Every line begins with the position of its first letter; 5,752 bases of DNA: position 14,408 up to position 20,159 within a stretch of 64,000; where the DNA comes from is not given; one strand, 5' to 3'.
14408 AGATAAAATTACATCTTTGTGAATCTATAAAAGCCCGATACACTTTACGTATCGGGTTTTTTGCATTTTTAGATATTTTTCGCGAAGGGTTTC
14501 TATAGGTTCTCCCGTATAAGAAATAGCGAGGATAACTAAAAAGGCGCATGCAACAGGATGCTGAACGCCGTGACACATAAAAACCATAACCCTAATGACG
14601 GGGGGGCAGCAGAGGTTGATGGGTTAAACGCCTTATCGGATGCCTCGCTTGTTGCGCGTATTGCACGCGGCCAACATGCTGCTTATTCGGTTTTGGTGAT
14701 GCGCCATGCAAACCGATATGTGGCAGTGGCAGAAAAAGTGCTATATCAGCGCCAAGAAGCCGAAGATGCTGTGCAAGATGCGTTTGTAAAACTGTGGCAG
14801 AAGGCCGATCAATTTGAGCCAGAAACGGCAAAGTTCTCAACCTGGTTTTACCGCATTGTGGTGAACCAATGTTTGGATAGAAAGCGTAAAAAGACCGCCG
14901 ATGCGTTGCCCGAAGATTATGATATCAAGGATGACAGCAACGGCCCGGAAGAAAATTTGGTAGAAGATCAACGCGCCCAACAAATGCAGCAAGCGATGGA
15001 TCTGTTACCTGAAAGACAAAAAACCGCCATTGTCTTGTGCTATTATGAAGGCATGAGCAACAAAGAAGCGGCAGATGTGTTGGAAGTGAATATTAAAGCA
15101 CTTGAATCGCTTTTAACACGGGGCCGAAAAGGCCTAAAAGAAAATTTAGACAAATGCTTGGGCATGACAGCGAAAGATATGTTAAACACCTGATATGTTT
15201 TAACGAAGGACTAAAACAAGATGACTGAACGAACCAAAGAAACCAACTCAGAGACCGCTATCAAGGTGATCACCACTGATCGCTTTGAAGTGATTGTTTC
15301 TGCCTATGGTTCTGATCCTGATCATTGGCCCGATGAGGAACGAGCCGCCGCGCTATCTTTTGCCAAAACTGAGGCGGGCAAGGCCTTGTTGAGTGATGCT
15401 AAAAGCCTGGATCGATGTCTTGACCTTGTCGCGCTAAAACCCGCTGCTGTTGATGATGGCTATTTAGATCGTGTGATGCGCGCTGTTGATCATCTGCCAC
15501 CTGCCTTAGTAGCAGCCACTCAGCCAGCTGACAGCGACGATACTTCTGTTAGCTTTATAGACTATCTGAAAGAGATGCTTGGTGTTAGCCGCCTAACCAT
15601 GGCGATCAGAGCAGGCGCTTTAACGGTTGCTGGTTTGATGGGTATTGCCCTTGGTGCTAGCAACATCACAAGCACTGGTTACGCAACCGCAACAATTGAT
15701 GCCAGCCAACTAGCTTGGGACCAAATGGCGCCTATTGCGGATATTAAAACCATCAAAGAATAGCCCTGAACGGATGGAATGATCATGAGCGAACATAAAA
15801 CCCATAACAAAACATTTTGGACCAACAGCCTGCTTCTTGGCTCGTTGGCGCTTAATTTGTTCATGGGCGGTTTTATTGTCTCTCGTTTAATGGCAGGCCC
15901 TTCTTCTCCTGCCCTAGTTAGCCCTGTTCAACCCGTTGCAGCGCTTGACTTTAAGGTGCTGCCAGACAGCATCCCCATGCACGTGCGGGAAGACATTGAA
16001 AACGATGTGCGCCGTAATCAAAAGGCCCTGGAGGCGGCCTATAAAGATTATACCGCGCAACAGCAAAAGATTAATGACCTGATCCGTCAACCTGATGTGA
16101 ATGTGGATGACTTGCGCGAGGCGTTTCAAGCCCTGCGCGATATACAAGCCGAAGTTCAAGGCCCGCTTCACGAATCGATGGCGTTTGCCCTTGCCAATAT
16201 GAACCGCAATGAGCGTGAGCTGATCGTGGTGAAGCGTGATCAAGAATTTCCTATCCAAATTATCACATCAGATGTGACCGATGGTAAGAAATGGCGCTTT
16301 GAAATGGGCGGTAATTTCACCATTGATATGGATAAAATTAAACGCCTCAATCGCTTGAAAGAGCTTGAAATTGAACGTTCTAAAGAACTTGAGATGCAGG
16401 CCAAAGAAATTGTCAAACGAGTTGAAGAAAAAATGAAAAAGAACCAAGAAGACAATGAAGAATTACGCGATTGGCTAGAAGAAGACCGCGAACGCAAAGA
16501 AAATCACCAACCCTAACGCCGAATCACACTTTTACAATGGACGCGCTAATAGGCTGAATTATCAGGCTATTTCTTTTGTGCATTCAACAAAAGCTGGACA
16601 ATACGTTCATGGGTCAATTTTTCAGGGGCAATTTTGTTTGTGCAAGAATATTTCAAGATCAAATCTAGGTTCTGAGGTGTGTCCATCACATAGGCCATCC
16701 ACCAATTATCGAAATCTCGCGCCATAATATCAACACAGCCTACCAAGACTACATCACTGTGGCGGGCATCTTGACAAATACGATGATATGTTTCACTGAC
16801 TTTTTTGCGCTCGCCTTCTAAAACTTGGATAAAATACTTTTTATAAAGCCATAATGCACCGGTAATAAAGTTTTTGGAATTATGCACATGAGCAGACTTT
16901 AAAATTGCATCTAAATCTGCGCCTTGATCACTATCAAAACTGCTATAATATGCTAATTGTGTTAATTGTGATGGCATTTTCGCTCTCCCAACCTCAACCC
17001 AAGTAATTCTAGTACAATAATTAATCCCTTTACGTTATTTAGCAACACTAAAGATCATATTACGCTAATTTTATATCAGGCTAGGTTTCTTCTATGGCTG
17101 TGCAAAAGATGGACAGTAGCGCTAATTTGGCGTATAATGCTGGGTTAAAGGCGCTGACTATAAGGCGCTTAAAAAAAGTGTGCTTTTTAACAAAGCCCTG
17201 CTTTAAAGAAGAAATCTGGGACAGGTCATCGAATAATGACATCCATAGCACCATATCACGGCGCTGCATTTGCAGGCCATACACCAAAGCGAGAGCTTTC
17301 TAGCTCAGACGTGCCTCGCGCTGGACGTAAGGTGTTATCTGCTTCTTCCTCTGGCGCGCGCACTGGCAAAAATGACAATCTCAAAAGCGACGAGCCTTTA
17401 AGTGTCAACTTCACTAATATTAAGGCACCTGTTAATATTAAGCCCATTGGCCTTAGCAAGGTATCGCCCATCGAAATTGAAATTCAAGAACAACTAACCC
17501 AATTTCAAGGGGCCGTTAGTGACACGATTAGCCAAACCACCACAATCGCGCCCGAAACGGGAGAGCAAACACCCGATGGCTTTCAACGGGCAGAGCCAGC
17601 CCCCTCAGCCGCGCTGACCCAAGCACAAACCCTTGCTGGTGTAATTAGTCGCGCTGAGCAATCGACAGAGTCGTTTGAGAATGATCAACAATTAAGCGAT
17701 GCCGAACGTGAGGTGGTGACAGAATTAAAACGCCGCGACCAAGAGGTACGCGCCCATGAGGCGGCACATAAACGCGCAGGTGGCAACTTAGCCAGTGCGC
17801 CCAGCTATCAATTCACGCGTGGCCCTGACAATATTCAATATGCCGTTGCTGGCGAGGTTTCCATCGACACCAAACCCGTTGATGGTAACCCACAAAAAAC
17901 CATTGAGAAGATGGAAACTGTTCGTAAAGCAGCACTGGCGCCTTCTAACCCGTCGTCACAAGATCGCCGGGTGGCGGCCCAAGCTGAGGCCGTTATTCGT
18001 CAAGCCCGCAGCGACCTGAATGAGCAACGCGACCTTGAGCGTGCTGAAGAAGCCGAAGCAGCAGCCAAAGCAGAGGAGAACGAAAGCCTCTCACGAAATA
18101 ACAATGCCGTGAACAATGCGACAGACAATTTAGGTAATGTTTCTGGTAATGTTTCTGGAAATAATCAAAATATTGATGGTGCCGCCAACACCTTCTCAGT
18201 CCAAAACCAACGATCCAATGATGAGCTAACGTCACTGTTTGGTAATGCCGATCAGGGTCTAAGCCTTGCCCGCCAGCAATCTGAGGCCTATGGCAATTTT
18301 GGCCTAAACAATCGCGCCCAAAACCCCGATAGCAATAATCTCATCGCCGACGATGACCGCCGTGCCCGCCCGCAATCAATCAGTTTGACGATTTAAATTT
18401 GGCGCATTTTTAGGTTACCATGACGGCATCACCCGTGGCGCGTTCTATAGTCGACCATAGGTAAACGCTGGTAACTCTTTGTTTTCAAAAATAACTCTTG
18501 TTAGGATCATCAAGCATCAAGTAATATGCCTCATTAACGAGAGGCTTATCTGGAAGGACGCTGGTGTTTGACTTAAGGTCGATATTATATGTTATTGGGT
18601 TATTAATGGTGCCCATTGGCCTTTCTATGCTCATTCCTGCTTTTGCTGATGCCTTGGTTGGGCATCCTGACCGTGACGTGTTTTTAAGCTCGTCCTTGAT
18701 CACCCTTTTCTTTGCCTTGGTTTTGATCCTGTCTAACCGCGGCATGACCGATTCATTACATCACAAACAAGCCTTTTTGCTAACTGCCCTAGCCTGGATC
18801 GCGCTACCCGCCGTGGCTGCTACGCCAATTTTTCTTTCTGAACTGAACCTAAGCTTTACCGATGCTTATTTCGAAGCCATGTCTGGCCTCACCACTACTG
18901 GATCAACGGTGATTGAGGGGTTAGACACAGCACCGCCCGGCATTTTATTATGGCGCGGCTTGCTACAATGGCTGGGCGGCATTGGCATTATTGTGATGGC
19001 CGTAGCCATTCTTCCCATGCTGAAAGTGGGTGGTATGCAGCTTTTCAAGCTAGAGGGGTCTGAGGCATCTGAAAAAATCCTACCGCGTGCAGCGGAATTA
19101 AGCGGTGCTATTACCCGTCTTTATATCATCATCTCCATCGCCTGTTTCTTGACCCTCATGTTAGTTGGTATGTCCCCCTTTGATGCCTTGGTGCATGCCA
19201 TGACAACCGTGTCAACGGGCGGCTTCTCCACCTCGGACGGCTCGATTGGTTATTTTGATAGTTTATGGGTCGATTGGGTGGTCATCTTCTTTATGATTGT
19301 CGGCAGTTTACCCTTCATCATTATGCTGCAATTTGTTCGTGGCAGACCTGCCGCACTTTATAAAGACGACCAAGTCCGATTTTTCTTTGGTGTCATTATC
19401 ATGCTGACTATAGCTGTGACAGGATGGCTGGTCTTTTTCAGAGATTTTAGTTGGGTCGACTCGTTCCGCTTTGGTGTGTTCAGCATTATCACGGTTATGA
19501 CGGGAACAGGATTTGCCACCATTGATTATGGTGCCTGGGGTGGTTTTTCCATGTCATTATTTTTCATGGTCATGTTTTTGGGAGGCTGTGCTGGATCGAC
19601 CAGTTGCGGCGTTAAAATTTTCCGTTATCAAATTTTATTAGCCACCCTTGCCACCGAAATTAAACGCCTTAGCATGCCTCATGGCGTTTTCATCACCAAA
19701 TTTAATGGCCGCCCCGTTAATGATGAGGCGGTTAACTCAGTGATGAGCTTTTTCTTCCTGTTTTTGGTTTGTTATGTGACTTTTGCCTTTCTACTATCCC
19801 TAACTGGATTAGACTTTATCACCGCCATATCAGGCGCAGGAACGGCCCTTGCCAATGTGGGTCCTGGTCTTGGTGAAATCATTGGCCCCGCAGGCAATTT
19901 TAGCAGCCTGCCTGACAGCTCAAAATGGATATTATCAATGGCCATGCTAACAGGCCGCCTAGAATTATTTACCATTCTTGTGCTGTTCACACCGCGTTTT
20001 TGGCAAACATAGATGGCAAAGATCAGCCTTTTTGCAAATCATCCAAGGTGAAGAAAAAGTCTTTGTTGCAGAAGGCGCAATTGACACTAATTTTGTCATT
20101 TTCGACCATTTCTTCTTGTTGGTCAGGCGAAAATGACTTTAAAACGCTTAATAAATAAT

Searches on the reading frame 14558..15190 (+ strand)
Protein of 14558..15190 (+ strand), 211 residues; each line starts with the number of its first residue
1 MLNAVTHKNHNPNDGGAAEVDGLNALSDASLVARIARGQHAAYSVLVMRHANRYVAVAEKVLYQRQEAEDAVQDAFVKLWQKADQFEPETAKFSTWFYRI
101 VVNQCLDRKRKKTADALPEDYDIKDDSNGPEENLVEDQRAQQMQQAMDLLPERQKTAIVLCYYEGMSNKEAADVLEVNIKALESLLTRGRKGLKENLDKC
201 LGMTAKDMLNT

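Call 73: search_protein_families(library=pfam, proteins=[window:14558-15190:+], max_evalue=0.0001)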
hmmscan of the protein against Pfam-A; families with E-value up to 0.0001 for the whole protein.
window:14558-15190:+ (211 aa): 3 families
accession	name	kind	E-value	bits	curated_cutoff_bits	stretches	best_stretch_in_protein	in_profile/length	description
PF04542.20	Sigma70_r2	-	4.1e-20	71.8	24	1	46-113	1-69/71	Sigma-70 region 2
PF08281.18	Sigma70_r4_2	-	6.6e-15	54.9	25.7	1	141-191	2-52/54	Sigma-70, region 4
PF04545.22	Sigma70_r4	-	5.7e-07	29.4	24.1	1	146-194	1-49/50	Sigma-70, region 4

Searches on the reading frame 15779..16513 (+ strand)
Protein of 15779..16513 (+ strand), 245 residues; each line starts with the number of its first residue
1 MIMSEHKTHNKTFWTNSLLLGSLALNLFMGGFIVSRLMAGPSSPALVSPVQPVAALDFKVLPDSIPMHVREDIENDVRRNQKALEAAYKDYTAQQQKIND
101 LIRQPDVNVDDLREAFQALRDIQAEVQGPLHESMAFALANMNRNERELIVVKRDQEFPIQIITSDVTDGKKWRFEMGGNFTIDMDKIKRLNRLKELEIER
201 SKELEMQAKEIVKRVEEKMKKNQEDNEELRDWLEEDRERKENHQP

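Call 73: search_protein_families(library=pfam, proteins=[window:15779-16513:+], max_evalue=0.0001)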
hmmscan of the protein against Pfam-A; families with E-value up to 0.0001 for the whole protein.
window:15779-16513:+ (245 aa): 1 family
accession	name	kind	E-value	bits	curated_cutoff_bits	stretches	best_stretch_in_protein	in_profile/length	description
PF13801.11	Metal_resist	-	4.2e-09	37.1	29.2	1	21-146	1-123/125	Heavy-metal resistance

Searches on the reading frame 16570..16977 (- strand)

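Call 73: search_protein_families(library=pfam, proteins=[window:16570-16977:-], max_evalue=0.0001)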
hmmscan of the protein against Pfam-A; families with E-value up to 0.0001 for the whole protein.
window:16570-16977:- (136 aa): 1 family
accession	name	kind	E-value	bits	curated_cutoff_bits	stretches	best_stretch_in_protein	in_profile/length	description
PF04940.18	BLUF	-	5.8e-26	90.9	25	1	5-95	1-92/92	Sensors of blue-light using FAD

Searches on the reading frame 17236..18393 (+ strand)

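Call 73: search_protein_families(library=pfam, proteins=[window:17236-18393:+], max_evalue=0.0001)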
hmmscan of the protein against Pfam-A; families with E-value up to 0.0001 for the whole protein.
window:17236-18393:+ (386 aa): 1 family
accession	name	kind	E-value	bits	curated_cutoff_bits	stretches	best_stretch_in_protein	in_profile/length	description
PF12118.13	SprA-related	-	2.7e-30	106.3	27.3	1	148-293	176-327/335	SprA-related family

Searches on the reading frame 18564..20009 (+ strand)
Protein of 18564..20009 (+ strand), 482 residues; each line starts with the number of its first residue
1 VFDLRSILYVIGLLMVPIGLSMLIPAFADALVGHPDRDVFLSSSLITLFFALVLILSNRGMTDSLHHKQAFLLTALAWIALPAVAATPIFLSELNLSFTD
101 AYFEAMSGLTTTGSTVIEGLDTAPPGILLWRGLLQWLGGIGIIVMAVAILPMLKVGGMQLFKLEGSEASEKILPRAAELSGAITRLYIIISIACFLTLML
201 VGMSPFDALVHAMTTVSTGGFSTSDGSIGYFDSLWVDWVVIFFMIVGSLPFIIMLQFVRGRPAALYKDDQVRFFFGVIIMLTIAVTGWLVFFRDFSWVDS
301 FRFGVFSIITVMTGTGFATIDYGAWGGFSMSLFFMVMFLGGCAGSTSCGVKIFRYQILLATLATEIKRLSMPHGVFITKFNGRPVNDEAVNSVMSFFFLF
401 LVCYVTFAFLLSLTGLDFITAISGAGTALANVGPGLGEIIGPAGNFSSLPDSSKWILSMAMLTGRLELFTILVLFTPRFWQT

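Call 73: search_protein_families(library=pfam, proteins=[window:18564-20009:+], max_evalue=0.0001)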
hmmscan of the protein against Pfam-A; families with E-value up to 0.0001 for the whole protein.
window:18564-20009:+ (482 aa): 1 family
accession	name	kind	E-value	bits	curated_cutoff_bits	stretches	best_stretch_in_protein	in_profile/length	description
PF02386.22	TrkH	-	4.9e-64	217.1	27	1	40-477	5-497/502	Cation transport protein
